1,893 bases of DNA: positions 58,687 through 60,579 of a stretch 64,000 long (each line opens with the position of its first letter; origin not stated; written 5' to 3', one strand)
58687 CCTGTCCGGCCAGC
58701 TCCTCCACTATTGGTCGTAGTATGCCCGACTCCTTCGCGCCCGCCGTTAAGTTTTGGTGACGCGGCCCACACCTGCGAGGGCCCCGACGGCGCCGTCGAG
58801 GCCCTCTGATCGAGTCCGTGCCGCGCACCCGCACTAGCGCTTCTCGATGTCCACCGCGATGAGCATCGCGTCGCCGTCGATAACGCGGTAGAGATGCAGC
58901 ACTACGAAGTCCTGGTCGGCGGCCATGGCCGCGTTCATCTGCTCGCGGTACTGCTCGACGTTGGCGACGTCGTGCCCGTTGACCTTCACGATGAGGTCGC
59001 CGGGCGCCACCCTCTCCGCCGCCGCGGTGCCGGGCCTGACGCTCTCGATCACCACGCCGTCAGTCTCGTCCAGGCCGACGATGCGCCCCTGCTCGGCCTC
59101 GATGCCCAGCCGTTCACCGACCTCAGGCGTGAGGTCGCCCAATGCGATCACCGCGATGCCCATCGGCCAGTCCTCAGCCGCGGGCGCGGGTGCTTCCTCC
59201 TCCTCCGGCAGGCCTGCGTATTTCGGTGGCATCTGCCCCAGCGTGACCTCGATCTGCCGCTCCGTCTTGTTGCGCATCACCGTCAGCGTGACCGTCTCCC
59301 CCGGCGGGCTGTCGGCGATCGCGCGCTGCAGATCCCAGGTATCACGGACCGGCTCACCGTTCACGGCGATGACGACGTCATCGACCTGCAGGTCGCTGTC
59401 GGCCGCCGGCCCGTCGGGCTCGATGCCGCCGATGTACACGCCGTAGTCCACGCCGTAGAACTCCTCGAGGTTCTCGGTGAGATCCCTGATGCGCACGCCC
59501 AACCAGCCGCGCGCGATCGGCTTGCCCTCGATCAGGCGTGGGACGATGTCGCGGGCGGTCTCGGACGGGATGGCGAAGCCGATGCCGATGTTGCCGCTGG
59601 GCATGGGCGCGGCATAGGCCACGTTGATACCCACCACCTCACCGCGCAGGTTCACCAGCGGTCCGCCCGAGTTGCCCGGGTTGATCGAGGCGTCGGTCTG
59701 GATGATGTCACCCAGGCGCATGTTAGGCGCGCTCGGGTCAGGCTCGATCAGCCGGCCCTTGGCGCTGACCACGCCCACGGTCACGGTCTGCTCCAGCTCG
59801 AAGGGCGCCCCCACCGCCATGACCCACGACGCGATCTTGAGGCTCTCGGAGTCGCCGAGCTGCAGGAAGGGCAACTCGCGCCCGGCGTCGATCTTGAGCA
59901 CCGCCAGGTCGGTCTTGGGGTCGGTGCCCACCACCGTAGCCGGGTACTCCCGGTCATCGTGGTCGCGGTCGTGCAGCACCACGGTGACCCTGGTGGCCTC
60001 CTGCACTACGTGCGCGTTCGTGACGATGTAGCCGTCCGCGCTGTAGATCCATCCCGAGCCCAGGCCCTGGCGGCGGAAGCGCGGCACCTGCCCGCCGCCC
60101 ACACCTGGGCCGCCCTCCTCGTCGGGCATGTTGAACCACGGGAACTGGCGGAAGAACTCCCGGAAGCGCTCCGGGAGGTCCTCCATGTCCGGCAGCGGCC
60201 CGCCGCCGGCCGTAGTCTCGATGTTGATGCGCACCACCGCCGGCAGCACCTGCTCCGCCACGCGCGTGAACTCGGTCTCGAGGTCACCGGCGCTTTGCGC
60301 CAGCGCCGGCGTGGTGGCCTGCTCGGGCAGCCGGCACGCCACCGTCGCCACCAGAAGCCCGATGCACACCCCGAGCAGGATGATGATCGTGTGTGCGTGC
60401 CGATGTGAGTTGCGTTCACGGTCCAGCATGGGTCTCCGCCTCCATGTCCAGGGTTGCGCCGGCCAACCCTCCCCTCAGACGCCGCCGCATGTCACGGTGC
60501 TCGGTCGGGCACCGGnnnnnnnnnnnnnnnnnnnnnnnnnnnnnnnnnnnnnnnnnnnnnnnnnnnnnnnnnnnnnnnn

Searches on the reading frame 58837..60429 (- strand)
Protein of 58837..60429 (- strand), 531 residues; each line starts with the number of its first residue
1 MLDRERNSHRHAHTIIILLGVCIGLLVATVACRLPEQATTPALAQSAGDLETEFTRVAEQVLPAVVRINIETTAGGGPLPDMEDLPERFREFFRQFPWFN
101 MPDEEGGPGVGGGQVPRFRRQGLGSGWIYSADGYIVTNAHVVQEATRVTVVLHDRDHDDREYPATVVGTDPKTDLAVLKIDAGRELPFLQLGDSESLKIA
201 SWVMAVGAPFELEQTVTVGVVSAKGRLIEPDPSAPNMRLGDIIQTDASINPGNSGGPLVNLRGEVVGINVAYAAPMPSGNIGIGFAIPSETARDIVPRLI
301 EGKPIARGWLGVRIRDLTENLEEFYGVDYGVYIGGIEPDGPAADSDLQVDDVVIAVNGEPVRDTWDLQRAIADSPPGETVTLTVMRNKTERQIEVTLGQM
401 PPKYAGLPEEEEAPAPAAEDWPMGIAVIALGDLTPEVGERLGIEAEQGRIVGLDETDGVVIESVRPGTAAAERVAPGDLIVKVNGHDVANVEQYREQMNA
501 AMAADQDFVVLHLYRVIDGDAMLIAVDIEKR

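Call 59: search_protein_families(library=pfam, proteins=[window:58837-60429:-], max_evalue=0.001)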
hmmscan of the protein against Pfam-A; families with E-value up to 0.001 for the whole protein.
window:58837-60429:- (531 aa): 6 families
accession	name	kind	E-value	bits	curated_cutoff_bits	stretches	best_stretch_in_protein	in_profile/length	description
PF13365.12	Trypsin_2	-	6.8e-37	127.8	27.6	1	124-268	1-144/144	Trypsin-like peptidase domain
PF13180.12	PDZ_2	-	7.4e-27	93.9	27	2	309-397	2-80/80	PDZ domain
PF00595.29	PDZ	-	1.1e-22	80.6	23.2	2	306-385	8-81/81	PDZ domain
PF17820.7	PDZ_6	-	1.4e-19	70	27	2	333-385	2-53/54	PDZ domain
PF00089.32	Trypsin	-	1.2e-17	64.9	20.6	1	123-295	26-219/220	Trypsin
PF14685.13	PDZ_Tricorn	-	6.2e-05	23.4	25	0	347-394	40-87/88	Tricorn protease PDZ domain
